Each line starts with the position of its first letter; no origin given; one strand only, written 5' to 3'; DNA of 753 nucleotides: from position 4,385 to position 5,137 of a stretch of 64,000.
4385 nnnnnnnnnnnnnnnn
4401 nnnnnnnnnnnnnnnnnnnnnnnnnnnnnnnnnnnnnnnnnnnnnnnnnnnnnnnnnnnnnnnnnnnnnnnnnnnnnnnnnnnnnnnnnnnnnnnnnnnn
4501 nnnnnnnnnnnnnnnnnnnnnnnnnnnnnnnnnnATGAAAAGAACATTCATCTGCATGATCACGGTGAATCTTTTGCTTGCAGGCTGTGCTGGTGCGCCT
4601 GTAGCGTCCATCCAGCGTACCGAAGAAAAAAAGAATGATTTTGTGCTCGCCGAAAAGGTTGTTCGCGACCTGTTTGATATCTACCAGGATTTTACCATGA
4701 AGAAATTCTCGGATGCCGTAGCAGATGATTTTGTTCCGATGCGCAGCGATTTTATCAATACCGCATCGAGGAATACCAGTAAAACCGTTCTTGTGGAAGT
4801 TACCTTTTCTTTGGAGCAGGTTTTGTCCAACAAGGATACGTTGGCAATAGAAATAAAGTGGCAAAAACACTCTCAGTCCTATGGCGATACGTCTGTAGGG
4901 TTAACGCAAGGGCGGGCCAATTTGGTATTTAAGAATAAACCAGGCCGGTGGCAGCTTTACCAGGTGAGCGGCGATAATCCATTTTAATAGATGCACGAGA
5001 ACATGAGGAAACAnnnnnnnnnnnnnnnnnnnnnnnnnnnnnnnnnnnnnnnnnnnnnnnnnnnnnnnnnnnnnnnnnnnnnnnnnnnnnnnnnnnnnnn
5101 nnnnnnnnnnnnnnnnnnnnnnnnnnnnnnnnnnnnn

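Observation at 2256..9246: PilZ protein followed by an outer-membrane barrel, a lipoprotein and a 1410-aa secreted coiled-coil protein: candidate cell-surface or envelope-spanning assembly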

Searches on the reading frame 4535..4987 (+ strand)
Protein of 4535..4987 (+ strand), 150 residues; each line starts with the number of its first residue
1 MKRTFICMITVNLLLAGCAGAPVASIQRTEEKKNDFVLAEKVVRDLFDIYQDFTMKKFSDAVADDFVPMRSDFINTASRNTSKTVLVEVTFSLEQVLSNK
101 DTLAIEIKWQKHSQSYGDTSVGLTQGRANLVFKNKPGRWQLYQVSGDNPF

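Call 7: search_protein_families(library=pfam, proteins=[window:4535-4987:+], max_evalue=0.1)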
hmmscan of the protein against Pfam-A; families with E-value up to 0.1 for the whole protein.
window:4535-4987:+ (150 aa): 1 family
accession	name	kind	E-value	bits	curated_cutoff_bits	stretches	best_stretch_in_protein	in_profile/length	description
PF15514.12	ThaI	-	0.063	13.5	25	1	87-116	161-191/203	Restriction endonuclease ThaI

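Call 8: search_protein_families(library=ncbifam, proteins=[window:4535-4987:+], max_evalue=0.1)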
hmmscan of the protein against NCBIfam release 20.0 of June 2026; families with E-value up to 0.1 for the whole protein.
window:4535-4987:+ (150 aa): 4 families
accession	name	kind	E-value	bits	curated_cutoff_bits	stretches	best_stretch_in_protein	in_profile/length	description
NF058647.1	lipo_LytA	equivalog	0.042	14.1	110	1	1-46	1-35/107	acidic lipoprotein LytA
NF041193.1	lipo_SP0191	subfamily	0.045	13.8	75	1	1-32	1-31/190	SP0191 family lipoprotein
NF007766.0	PRK10449.1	equivalog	0.062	13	168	0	3-39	2-38/140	heat shock protein HslJ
NF038194.1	AlgK_TPR_lipo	equivalog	0.076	11.6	700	0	6-49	4-47/448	alginate biosynthesis TPR repeat lipoprotein AlgK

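Call 89: search_solved_structures(query=A6, max_evalue=10)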
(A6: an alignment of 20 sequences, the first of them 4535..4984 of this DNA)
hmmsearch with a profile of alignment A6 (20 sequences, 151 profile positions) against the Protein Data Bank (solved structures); distinct sequences matched with E-value up to 10: 4.
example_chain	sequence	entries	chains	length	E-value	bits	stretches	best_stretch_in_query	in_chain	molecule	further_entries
8srj_A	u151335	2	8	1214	0.45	13.5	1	34-79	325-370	TRPM2 chanzyme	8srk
3iuo_A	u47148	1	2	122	0.68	13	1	73-102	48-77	ATP-dependent DNA helicase RecQ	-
8sr7_A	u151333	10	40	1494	0.78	12.8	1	34-79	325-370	TRPM2 Chanzyme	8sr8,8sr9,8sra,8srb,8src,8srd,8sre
8srh_A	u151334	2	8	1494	0.78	12.8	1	34-79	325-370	TRPM2 chanzyme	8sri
